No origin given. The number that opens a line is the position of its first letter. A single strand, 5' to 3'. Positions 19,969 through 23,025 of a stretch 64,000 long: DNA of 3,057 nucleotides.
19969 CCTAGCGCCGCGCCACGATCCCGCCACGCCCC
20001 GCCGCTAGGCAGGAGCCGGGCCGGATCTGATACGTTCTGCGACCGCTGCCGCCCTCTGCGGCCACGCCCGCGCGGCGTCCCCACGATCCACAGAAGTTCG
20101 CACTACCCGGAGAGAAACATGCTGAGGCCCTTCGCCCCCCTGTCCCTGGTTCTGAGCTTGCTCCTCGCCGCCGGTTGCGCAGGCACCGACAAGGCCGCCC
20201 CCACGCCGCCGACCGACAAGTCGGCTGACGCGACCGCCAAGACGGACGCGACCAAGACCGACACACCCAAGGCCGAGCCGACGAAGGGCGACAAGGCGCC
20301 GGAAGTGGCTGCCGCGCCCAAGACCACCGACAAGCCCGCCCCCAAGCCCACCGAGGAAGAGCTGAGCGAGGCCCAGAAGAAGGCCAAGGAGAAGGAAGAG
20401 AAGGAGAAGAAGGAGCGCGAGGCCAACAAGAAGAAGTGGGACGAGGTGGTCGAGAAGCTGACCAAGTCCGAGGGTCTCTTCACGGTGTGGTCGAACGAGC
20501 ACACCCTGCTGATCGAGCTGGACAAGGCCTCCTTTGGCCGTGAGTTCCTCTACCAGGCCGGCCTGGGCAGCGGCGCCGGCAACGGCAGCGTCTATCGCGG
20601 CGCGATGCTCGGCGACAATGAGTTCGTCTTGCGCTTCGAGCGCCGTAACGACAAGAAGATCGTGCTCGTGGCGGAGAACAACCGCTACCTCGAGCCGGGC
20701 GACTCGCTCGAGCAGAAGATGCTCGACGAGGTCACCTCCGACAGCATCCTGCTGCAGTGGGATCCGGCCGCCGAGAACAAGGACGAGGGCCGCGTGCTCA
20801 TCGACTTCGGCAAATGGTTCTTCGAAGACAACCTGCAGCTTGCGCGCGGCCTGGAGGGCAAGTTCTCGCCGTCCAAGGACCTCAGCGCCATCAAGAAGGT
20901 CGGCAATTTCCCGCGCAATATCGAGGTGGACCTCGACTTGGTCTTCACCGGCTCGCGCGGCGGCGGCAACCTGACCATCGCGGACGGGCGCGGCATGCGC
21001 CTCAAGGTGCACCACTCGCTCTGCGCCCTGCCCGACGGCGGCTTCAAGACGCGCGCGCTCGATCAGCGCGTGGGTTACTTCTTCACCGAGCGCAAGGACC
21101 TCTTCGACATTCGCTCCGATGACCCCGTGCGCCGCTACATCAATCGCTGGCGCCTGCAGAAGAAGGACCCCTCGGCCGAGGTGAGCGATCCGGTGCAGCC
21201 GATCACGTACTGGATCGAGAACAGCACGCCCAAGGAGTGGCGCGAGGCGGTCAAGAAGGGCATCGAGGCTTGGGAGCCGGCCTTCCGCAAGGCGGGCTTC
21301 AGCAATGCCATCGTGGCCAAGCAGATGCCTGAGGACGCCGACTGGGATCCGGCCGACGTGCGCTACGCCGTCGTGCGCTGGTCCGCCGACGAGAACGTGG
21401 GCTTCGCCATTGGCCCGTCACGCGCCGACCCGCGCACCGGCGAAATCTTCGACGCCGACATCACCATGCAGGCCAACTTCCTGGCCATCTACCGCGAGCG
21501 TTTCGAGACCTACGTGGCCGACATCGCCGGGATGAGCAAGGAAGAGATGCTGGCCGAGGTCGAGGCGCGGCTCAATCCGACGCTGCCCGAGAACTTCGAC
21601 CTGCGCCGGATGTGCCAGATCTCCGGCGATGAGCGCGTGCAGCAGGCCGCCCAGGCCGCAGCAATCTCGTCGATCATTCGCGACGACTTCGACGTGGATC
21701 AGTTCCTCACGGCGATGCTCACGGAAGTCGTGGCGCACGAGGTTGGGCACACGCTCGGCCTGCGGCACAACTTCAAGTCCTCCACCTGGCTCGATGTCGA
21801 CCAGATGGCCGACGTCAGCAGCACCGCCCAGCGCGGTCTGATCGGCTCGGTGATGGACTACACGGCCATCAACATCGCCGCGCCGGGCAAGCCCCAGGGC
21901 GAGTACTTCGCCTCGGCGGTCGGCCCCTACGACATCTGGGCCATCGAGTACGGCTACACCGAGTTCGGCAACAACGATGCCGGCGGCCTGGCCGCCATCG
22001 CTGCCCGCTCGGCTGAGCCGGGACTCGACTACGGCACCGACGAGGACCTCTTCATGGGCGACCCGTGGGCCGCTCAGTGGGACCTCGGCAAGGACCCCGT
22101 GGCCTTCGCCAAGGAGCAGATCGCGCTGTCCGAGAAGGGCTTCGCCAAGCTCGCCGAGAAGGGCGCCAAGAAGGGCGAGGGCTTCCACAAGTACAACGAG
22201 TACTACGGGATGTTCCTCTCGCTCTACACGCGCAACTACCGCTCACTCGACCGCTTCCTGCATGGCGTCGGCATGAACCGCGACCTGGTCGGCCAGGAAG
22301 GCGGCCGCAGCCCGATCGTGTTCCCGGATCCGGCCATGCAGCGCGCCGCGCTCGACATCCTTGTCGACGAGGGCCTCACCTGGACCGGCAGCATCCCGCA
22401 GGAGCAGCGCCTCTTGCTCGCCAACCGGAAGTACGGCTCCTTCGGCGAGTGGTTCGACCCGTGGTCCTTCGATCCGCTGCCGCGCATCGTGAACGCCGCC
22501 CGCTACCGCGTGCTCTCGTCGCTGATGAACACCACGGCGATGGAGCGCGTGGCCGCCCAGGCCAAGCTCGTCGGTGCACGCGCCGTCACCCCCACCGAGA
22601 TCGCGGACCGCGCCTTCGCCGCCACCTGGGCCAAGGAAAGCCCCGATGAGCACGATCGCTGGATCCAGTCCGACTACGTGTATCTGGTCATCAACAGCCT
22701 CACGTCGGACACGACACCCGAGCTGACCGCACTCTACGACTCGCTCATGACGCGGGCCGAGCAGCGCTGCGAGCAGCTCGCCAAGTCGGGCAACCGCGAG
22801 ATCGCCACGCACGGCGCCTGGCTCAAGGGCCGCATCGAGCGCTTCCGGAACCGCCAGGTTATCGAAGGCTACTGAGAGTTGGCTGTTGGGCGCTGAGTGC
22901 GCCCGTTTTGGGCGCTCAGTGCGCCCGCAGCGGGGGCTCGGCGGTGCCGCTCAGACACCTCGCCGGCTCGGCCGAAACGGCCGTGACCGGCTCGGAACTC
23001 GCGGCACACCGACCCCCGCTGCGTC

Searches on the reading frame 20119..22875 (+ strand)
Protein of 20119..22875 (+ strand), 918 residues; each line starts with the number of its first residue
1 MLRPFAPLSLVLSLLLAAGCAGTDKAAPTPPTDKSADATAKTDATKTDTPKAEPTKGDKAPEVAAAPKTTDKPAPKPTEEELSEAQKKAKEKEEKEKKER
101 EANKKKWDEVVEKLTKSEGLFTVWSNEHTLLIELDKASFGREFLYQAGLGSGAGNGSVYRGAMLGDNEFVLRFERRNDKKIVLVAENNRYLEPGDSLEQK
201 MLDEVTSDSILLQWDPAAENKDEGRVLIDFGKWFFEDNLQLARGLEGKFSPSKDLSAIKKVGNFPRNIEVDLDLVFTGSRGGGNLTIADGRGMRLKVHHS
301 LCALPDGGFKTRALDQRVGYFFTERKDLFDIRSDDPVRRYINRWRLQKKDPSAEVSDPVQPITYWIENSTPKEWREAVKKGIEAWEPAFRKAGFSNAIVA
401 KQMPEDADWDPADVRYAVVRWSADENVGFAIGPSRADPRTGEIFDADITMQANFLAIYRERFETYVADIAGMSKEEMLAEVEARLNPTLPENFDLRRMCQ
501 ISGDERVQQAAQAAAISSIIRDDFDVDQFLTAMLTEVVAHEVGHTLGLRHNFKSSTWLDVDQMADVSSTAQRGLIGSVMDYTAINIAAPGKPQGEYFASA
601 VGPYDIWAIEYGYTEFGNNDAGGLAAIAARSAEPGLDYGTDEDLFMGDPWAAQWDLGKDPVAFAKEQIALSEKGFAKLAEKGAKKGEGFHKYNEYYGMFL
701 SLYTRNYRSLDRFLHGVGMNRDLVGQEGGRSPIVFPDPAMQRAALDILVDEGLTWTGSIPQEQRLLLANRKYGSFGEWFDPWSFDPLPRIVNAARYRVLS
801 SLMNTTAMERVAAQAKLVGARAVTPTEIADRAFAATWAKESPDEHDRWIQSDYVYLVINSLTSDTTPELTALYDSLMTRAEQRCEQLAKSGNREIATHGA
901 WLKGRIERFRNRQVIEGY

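Call 45: search_protein_families(library=pfam, max_evalue=0.00001, proteins=[window:20119-22875:+])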
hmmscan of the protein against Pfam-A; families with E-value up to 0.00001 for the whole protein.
window:20119-22875:+ (918 aa): 3 families
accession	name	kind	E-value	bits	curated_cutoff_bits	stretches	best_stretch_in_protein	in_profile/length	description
PF16313.11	DUF4953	-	3.4e-64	217.5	24.2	1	527-839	6-312/316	Met-zincin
PF17148.9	DUF5117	-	1.8e-29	103.4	27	1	167-349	5-189/189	Domain of unknown function (DUF5117)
PF17162.9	DUF5118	-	8.7e-06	25.8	27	0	104-145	1-43/50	Domain of unknown function (DUF5118)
